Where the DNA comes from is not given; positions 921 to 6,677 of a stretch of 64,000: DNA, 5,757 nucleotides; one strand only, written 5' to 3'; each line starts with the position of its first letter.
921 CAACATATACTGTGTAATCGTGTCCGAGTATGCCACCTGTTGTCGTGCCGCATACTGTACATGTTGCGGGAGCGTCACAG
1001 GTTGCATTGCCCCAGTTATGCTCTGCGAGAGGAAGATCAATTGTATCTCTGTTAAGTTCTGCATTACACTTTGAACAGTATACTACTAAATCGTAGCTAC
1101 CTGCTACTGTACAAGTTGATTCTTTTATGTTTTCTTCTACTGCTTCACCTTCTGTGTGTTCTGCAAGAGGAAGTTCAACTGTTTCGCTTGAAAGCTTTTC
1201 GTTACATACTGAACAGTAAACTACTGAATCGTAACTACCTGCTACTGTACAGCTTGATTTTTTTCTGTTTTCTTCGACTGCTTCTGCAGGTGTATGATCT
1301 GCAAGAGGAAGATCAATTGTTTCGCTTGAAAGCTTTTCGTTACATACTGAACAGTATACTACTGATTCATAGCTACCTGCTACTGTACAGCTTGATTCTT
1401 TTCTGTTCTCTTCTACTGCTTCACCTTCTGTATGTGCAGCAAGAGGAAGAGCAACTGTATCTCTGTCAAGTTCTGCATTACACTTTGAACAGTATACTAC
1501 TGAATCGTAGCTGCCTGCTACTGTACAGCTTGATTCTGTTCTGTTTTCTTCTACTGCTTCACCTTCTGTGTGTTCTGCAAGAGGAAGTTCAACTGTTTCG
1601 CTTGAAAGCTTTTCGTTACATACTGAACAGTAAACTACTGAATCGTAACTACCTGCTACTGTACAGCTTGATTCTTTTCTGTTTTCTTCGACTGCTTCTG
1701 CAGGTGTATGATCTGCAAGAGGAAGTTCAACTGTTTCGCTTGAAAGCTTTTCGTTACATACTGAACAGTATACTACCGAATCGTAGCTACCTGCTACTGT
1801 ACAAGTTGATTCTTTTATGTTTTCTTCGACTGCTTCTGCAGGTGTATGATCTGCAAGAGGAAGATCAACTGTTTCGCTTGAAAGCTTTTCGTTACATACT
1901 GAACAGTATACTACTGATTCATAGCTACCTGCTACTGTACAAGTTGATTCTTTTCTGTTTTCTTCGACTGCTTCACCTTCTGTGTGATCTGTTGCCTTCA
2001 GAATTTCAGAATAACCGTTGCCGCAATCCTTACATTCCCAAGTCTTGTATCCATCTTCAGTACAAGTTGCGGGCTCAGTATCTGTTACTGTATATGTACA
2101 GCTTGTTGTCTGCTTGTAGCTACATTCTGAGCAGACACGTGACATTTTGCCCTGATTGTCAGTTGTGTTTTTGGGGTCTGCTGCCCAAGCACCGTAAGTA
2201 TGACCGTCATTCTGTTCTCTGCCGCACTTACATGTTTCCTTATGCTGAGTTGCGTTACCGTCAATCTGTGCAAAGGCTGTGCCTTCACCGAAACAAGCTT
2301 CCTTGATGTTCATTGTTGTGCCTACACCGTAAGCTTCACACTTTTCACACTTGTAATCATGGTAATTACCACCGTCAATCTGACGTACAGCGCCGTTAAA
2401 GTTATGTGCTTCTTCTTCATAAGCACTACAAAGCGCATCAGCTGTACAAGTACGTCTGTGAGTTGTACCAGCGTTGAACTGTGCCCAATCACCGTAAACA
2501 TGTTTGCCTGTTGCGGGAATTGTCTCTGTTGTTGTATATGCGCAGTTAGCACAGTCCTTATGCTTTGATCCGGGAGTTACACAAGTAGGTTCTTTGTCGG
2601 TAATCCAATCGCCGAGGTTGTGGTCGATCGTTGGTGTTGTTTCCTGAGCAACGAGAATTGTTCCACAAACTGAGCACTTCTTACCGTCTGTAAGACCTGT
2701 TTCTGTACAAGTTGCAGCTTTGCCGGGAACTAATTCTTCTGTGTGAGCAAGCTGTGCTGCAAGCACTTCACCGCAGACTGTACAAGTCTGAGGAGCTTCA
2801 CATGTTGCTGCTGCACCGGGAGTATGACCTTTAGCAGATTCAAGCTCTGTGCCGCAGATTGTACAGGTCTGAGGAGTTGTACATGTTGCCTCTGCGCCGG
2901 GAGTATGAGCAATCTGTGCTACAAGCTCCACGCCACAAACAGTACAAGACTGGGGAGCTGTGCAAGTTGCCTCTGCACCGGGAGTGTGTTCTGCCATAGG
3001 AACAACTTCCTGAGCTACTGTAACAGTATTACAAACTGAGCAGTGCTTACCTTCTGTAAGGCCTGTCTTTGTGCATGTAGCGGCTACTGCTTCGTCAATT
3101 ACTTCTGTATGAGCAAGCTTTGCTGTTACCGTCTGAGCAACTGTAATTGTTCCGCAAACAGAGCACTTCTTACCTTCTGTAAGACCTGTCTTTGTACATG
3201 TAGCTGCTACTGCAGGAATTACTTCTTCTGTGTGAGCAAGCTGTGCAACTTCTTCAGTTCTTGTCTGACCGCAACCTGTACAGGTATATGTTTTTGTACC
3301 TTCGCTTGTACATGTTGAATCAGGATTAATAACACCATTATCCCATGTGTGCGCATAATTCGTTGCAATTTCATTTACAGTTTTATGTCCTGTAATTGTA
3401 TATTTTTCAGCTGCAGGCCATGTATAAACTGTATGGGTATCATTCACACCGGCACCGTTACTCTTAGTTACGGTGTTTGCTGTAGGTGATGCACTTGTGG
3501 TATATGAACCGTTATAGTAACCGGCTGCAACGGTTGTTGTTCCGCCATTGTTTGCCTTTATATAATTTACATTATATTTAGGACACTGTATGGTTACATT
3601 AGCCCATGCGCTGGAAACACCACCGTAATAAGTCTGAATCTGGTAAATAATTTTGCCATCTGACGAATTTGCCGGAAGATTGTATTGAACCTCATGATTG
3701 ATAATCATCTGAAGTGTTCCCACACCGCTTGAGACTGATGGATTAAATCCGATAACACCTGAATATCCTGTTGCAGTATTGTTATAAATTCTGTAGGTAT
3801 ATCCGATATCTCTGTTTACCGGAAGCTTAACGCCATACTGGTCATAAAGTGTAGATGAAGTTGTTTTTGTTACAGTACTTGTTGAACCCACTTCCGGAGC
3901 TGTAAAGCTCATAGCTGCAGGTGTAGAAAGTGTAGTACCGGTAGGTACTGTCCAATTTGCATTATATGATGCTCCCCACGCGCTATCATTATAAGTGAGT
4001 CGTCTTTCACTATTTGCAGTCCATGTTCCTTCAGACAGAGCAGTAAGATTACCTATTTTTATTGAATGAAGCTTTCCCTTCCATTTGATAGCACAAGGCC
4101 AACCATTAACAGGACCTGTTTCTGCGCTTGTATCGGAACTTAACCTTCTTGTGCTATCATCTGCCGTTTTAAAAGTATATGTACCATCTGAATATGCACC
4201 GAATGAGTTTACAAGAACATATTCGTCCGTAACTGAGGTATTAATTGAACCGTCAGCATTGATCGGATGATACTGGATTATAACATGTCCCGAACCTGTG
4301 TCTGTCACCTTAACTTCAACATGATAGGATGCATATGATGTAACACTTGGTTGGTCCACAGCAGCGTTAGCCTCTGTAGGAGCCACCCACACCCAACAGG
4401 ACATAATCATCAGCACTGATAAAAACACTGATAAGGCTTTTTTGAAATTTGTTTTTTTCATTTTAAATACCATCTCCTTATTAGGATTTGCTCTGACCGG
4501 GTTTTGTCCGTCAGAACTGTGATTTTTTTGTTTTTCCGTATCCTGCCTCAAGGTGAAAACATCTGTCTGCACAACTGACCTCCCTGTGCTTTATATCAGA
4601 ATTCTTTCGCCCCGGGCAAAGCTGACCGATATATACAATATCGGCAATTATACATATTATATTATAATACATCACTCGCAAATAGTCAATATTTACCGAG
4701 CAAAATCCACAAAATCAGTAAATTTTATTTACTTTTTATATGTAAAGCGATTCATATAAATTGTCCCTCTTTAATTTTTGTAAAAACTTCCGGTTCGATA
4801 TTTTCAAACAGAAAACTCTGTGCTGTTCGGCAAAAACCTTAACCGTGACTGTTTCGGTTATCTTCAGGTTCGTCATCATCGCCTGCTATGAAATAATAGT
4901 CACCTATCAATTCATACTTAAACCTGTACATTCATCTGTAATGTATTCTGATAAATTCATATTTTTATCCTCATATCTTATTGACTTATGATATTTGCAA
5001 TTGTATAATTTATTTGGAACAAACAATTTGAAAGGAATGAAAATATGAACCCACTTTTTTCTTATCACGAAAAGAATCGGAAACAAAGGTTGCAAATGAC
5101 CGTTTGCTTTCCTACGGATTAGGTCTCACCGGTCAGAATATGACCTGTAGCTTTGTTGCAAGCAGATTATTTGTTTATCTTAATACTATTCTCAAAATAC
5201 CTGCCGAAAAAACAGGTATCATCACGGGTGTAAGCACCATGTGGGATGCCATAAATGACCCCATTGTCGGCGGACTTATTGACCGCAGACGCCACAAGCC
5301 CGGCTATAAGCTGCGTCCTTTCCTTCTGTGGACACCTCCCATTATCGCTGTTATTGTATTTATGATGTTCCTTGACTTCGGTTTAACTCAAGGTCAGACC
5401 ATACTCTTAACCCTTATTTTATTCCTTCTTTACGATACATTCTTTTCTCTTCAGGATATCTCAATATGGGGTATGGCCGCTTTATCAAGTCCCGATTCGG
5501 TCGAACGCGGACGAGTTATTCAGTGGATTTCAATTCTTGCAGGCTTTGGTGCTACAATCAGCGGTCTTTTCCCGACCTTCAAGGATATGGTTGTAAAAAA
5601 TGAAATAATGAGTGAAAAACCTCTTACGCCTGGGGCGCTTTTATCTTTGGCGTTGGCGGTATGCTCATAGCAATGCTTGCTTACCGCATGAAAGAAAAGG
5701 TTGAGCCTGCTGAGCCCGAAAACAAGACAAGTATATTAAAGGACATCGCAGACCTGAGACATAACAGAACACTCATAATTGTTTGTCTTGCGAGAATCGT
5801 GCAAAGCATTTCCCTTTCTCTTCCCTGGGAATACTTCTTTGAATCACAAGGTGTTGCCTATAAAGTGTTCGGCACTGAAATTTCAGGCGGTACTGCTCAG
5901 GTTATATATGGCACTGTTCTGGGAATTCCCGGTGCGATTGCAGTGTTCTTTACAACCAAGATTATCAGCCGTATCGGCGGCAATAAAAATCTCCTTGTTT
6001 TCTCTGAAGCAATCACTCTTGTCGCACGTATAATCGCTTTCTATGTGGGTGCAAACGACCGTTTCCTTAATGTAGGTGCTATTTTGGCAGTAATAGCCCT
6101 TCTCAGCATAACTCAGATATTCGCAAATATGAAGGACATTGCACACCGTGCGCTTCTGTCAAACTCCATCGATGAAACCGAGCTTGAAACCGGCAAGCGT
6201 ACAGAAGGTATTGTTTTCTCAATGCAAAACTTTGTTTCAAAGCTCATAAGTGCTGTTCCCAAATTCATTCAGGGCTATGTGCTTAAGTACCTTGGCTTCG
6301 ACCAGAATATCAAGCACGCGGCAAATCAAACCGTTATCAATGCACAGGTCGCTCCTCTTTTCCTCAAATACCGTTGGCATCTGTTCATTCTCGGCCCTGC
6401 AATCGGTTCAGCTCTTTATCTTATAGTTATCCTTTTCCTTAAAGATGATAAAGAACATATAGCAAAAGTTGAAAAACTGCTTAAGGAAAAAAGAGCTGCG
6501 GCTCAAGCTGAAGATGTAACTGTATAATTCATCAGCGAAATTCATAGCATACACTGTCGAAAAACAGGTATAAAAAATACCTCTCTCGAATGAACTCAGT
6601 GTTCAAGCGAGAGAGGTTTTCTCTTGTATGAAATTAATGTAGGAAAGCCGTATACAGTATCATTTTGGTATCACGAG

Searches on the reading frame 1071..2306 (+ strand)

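Call 40: search_protein_families(library=pfam, max_evalue=0.00001, proteins=[window:1071-2306:+])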
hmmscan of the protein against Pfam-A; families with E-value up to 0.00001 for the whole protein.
window:1071-2306:+ (411 aa): 1 family
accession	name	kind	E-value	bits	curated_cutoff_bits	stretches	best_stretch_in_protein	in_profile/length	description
PF07298.16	NnrU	-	9.7e-07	29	24.7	0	40-105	18-84/188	NnrU protein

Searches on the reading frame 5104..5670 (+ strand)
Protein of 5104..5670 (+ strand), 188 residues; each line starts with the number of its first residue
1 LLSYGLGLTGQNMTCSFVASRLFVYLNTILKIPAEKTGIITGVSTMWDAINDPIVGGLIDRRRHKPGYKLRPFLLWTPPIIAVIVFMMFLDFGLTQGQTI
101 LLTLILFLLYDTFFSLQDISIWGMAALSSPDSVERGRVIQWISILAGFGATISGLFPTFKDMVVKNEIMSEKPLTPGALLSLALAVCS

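Call 40: search_protein_families(library=pfam, max_evalue=0.00001, proteins=[window:5104-5670:+])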
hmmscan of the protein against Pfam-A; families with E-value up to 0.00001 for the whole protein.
window:5104-5670:+ (188 aa): 1 family
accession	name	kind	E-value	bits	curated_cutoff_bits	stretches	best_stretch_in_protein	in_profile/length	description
PF13347.12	MFS_2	-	7.2e-25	87.8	27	1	3-157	1-154/427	MFS/sugar transport protein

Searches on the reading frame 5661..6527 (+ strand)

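Call 40: search_protein_families(library=pfam, max_evalue=0.00001, proteins=[window:5661-6527:+])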
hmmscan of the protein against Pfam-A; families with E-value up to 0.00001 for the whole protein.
window:5661-6527:+ (288 aa): 2 families
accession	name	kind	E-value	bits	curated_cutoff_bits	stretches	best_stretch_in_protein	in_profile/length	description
PF13347.12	MFS_2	-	2.4e-17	63.1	27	1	9-221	192-394/427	MFS/sugar transport protein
PF07690.21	MFS_1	-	1e-06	28.4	33.4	1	2-155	162-311/347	Major Facilitator Superfamily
